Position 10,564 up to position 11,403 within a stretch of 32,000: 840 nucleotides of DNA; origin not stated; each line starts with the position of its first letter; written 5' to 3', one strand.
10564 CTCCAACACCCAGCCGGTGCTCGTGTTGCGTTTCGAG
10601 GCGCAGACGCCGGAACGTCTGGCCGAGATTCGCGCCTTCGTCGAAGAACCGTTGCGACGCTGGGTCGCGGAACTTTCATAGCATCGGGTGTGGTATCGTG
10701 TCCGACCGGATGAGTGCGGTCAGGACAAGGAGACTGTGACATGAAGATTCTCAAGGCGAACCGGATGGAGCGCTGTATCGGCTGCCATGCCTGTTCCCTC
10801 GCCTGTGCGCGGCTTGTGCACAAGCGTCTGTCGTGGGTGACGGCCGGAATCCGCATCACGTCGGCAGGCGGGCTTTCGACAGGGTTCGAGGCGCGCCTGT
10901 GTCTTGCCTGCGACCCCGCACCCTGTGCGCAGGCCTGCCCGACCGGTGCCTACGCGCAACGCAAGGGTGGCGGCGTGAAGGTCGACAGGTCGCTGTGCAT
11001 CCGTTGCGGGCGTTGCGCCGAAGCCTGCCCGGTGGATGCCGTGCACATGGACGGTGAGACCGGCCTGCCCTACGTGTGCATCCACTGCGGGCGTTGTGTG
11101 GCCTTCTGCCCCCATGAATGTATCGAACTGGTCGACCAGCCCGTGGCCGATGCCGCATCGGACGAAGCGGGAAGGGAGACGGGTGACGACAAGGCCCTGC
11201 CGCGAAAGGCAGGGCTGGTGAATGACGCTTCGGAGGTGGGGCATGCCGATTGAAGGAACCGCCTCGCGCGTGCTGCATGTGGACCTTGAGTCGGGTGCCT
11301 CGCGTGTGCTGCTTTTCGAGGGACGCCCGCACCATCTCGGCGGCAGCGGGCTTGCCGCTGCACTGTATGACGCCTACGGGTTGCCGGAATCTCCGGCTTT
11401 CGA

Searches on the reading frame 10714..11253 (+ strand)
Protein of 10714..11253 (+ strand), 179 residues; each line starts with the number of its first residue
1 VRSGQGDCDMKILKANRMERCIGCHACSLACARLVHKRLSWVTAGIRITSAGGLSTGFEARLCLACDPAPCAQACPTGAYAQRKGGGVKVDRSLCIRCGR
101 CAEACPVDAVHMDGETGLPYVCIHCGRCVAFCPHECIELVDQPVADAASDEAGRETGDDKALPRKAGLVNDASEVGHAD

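Call 63: search_protein_families(library=pfam, proteins=[window:10714-11253:+], max_evalue=0.0001)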
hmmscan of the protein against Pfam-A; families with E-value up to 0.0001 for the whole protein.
window:10714-11253:+ (179 aa): 13 families
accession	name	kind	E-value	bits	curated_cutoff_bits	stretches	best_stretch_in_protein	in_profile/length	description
PF12838.12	Fer4_7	-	3e-17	63.3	27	3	20-79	1-52/52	4Fe-4S dicluster domain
PF00037.32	Fer4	-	1.4e-15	56.8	21.1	1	88-110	1-23/24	4Fe-4S binding domain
PF13237.11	Fer4_10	-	1.8e-14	53.8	25.5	2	88-133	2-53/53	4Fe-4S dicluster domain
PF14697.11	Fer4_21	-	3.5e-13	49.9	35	1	89-139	2-59/59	4Fe-4S dicluster domain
PF12837.12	Fer4_6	-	1.4e-12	47.3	25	1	88-109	2-23/24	4Fe-4S binding domain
PF12797.12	Fer4_2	-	3.8e-12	45.8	24.5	1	87-107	2-22/22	4Fe-4S binding domain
PF13484.11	Fer4_16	-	2e-11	44.9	30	1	122-164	2-43/66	4Fe-4S double cluster binding domain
PF13187.11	Fer4_9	-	9.1e-11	42.1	27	2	95-137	2-52/52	4Fe-4S dicluster domain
PF25160.1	LdpA_Fe-S-bd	-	2.6e-09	37.1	27.6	1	68-112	6-45/49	LdpA Fe-S cluster-binding domain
PF12800.12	Fer4_4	-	1.1e-08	35.1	24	0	119-133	1-15/17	4Fe-4S binding domain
PF13183.11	Fer4_8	-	1.5e-06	29.1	27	0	94-107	4-17/68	4Fe-4S dicluster domain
PF12798.12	Fer4_3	-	1.8e-06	28.7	27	0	95-109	1-15/15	4Fe-4S binding domain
PF13247.11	Fer4_11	-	1.7e-05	25.4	26.2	1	58-134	5-92/100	4Fe-4S dicluster domain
